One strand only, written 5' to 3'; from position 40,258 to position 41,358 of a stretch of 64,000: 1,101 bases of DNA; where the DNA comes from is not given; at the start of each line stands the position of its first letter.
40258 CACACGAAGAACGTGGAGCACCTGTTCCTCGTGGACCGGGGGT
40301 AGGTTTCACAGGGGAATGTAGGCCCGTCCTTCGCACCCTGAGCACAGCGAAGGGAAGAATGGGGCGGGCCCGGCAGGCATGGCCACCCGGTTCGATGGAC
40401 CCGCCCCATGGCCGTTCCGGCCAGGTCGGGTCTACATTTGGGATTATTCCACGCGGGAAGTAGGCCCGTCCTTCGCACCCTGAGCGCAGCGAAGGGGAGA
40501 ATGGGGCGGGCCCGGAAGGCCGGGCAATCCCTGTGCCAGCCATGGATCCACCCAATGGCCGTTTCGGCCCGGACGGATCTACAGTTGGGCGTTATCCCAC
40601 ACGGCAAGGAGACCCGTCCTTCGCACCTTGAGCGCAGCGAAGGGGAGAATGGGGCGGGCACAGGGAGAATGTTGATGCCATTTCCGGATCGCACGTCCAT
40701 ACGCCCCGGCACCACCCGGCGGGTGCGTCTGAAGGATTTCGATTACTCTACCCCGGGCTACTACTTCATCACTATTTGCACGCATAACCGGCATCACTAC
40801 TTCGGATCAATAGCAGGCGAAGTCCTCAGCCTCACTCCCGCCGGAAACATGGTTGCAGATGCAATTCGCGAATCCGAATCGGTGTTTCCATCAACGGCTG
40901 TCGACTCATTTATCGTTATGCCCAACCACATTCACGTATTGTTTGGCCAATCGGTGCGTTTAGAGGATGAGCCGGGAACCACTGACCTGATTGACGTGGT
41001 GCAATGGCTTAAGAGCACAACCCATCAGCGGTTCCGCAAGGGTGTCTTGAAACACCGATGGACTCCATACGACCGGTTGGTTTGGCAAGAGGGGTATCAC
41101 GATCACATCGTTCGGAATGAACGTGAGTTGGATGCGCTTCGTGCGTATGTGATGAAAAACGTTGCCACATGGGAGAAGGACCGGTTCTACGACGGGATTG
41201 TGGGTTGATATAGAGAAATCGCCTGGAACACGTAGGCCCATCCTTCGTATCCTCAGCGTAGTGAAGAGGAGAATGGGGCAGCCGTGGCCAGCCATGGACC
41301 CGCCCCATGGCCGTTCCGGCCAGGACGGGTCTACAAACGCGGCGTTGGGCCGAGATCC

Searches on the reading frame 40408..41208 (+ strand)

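Call 19: search_protein_families(library=pfam, proteins=[window:40408-41208:+])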
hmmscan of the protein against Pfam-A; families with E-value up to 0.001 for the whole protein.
window:40408-41208:+ (266 aa): 1 family
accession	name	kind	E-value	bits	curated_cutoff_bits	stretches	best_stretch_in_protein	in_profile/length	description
PF01797.21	Y1_Tnp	-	7.1e-08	33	23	1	164-250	42-120/121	Transposase IS200 like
